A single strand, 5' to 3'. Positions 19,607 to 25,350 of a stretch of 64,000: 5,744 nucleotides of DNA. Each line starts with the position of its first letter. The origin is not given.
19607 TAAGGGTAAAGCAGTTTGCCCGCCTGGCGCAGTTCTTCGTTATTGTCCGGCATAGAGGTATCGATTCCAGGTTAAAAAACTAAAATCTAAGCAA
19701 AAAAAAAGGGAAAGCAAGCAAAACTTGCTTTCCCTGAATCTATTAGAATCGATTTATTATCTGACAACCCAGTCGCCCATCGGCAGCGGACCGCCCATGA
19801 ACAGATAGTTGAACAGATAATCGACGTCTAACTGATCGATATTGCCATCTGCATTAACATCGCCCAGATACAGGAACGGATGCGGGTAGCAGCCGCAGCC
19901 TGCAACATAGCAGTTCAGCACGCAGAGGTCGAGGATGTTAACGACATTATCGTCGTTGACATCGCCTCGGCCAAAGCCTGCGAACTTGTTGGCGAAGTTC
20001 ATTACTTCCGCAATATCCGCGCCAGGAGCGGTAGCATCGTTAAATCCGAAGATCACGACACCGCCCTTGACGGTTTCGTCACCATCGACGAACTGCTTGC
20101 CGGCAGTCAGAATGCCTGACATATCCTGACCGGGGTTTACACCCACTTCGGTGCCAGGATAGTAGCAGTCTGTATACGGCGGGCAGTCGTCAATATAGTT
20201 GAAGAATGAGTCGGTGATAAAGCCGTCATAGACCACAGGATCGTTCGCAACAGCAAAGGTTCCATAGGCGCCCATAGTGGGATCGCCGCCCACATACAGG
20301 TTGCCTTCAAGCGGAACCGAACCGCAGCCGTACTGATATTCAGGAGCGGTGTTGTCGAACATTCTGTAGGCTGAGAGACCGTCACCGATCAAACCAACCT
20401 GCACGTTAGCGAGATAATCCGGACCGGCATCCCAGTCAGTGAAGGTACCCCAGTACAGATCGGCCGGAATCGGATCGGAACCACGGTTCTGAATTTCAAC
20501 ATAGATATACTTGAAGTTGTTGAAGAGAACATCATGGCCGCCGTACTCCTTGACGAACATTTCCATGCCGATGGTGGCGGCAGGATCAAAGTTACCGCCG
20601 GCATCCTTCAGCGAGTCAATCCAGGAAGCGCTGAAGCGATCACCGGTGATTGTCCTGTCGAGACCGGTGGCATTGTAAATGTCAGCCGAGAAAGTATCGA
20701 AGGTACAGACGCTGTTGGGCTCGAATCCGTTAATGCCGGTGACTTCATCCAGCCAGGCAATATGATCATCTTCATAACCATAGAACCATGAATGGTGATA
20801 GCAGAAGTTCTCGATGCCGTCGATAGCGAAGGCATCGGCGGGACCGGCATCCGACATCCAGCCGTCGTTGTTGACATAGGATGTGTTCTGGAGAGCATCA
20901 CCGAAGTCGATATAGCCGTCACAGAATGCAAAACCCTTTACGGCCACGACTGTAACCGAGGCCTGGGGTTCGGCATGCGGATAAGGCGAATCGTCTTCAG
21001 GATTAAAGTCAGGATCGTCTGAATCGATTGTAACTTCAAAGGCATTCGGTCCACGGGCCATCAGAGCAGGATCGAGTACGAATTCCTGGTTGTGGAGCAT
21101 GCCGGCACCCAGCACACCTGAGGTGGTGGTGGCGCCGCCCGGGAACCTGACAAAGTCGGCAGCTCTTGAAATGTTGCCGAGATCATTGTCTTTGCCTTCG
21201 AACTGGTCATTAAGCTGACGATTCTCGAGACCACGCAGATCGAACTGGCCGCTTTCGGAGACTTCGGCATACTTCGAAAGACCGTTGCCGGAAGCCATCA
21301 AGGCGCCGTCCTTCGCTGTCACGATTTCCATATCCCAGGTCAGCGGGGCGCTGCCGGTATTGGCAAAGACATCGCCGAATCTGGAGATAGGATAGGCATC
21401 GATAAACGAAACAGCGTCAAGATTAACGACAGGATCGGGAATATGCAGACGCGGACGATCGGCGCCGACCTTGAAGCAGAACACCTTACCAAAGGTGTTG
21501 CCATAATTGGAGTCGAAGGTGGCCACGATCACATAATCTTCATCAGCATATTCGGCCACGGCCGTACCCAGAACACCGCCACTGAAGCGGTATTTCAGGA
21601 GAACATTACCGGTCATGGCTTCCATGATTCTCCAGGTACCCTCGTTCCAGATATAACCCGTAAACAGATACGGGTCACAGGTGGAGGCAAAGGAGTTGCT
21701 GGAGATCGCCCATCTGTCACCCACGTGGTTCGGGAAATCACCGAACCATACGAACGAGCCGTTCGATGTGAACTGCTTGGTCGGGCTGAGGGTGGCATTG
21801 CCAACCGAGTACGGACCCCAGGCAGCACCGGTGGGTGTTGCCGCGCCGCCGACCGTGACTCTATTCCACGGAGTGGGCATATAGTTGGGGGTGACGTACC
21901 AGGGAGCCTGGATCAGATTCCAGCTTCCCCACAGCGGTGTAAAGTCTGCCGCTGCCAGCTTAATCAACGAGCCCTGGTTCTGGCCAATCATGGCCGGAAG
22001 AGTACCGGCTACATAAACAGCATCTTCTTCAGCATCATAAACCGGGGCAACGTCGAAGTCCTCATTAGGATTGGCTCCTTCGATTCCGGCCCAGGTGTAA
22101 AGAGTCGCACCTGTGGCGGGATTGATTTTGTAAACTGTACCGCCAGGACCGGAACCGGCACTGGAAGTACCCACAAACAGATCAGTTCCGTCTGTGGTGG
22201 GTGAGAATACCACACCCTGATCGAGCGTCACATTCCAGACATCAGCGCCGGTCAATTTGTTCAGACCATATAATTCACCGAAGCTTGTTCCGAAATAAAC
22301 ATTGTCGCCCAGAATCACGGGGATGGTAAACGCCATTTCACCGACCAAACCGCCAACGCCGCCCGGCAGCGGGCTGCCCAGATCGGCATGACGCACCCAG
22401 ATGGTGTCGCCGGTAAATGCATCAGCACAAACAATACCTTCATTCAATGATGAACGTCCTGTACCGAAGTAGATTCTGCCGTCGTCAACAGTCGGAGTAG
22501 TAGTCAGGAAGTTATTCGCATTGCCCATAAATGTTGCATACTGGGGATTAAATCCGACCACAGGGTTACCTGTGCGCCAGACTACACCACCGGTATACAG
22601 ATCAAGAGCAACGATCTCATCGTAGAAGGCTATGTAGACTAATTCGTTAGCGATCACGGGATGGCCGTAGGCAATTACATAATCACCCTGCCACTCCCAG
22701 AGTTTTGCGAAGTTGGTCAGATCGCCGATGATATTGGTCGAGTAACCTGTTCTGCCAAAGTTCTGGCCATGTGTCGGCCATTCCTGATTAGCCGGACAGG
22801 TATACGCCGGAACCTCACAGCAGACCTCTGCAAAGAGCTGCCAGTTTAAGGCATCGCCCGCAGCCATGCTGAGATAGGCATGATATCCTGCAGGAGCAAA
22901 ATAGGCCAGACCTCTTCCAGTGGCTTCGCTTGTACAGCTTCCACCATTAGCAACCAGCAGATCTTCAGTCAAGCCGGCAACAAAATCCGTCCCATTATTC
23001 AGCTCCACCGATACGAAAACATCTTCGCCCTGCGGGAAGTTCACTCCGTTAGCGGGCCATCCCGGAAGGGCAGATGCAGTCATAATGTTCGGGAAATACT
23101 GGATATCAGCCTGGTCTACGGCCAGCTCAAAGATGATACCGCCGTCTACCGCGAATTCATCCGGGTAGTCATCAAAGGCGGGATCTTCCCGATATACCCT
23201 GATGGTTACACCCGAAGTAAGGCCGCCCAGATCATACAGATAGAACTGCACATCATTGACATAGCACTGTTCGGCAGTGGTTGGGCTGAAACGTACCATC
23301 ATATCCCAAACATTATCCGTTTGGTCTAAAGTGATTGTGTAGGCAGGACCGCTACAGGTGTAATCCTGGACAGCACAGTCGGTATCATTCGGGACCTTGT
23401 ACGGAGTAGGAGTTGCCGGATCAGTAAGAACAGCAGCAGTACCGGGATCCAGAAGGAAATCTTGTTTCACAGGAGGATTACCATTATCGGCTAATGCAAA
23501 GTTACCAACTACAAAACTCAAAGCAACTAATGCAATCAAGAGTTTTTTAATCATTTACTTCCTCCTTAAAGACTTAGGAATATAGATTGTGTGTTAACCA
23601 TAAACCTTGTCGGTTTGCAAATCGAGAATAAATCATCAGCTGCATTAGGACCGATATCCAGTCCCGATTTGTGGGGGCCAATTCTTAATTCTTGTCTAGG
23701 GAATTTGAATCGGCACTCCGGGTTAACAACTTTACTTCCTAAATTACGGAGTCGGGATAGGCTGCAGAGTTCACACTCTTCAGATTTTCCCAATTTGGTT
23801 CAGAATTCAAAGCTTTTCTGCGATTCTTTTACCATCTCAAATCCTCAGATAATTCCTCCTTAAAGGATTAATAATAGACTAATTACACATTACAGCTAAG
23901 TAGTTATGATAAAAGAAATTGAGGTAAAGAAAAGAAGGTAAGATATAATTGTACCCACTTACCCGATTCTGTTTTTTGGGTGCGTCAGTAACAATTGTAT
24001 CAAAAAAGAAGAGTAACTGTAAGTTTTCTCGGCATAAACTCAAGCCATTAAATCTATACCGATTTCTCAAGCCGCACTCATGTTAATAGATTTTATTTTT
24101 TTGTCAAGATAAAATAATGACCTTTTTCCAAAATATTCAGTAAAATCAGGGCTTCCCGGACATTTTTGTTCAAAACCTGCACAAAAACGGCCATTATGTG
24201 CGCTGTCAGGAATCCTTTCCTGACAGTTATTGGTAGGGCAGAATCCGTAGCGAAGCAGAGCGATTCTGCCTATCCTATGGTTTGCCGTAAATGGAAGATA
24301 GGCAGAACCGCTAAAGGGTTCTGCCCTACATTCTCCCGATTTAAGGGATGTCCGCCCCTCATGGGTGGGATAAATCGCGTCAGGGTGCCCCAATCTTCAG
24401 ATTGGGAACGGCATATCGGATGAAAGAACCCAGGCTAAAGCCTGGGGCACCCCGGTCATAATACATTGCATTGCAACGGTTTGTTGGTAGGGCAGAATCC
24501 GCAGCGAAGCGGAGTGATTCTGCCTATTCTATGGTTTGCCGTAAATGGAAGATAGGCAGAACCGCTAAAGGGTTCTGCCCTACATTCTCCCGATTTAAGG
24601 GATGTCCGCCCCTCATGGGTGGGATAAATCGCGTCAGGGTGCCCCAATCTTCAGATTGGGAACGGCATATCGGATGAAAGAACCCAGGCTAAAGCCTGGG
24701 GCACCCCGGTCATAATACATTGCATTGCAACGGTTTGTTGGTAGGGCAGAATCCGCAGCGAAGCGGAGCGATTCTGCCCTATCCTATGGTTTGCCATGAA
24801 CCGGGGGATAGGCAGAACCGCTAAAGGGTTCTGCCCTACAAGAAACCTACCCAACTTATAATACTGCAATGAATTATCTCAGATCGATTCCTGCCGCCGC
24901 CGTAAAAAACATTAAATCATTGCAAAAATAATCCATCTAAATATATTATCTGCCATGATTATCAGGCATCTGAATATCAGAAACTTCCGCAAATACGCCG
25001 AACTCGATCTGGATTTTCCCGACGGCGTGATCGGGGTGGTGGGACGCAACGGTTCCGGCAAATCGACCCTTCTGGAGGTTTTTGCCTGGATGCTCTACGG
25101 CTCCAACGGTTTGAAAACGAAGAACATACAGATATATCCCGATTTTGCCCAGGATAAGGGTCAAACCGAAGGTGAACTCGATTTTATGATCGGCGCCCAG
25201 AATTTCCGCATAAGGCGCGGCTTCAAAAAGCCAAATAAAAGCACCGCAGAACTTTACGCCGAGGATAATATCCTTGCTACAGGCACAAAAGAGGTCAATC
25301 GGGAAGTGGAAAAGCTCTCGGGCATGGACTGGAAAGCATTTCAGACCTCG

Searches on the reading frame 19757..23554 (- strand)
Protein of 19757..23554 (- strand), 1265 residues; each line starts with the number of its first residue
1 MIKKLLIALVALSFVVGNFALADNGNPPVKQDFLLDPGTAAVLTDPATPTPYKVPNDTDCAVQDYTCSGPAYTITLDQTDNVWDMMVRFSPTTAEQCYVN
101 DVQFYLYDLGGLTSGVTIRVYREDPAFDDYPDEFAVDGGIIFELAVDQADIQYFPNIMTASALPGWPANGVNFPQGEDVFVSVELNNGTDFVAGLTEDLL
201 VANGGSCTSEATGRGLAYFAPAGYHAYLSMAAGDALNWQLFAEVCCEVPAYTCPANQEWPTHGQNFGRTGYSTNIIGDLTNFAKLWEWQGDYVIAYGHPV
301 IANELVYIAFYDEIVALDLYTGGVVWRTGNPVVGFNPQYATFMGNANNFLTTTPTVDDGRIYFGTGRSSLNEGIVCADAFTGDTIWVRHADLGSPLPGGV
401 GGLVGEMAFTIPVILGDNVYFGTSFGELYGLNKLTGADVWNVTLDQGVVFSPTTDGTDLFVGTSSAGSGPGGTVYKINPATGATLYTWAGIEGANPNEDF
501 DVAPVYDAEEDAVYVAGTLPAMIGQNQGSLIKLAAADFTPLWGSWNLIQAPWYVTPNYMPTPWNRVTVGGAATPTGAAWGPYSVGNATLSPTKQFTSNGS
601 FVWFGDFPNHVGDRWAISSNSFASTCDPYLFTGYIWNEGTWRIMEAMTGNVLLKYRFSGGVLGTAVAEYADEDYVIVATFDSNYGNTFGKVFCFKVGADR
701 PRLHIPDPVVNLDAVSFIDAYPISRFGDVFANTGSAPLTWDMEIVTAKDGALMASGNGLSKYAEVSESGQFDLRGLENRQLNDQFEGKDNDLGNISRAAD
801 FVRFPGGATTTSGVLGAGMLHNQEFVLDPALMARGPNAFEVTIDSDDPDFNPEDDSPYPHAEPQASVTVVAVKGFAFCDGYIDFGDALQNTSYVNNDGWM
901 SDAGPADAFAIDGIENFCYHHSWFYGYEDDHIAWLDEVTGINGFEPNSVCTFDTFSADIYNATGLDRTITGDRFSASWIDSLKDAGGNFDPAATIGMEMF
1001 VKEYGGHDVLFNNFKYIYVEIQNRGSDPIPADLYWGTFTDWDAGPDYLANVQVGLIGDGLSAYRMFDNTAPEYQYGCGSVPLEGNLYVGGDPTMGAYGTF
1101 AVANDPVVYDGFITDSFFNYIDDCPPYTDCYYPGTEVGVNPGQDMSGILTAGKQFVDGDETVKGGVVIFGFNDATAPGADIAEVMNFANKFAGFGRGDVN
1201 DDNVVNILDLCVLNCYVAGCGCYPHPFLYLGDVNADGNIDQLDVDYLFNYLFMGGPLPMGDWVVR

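Call 7: search_protein_families(library=pfam, proteins=[window:19757-23554:-], max_evalue=0.01)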
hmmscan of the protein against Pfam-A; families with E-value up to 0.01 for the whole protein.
window:19757-23554:- (1265 aa): 4 families
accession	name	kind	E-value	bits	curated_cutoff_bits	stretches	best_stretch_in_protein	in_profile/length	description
PF13360.13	PQQ_2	-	7.6e-20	72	27.6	2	293-441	24-143/233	Outer membrane protein assembly factor BamB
PF00404.24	Dockerin_1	-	1.5e-07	31.9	22.9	1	1197-1251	2-56/57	Dockerin type I domain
PF01011.28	PQQ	-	0.00017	20.9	26.7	0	348-390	47-85/595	Glucose/ethanol/alcohol dehydrogenase, beta-propeller domain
PF13570.13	Beta-prop_ACSF4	-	0.00019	21.4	133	1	303-463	103-233/329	Beta-alanine-activating enzyme, beta-propeller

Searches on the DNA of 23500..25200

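Call 4: search_rna_families(source=window, start=23500, end=25200, threshold=evalue, max_evalue=10, show_alignments=3)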
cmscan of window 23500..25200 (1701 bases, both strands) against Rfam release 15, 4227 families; matches with E-value up to 10: 5.
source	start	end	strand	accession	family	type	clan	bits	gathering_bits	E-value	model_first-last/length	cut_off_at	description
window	23536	23611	-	RF03100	RAGATH-27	Gene; sRNA;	-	21.8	76.1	4.5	1-86/86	no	RAGATH-27 RNA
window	24258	24313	-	RF03452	mir-3121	Gene; miRNA;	-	18.3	108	1.1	1-77/77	no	mir-3121 microRNA precursor family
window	23977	23990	+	RF01382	HIV-1_SL4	Cis-reg;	-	17.6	31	1.8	1-20/20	no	HIV-1 stem-loop 4 packaging signal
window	24424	24460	+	RF02803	PyrR205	Gene; snRNA; snoRNA; HACA-box;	-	14.7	35.6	6.1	1-61/61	no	Pyrobaculum sRNA 205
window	24678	24714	+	RF02803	PyrR205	Gene; snRNA; snoRNA; HACA-box;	-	14.7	35.6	6.1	1-61/61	no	Pyrobaculum sRNA 205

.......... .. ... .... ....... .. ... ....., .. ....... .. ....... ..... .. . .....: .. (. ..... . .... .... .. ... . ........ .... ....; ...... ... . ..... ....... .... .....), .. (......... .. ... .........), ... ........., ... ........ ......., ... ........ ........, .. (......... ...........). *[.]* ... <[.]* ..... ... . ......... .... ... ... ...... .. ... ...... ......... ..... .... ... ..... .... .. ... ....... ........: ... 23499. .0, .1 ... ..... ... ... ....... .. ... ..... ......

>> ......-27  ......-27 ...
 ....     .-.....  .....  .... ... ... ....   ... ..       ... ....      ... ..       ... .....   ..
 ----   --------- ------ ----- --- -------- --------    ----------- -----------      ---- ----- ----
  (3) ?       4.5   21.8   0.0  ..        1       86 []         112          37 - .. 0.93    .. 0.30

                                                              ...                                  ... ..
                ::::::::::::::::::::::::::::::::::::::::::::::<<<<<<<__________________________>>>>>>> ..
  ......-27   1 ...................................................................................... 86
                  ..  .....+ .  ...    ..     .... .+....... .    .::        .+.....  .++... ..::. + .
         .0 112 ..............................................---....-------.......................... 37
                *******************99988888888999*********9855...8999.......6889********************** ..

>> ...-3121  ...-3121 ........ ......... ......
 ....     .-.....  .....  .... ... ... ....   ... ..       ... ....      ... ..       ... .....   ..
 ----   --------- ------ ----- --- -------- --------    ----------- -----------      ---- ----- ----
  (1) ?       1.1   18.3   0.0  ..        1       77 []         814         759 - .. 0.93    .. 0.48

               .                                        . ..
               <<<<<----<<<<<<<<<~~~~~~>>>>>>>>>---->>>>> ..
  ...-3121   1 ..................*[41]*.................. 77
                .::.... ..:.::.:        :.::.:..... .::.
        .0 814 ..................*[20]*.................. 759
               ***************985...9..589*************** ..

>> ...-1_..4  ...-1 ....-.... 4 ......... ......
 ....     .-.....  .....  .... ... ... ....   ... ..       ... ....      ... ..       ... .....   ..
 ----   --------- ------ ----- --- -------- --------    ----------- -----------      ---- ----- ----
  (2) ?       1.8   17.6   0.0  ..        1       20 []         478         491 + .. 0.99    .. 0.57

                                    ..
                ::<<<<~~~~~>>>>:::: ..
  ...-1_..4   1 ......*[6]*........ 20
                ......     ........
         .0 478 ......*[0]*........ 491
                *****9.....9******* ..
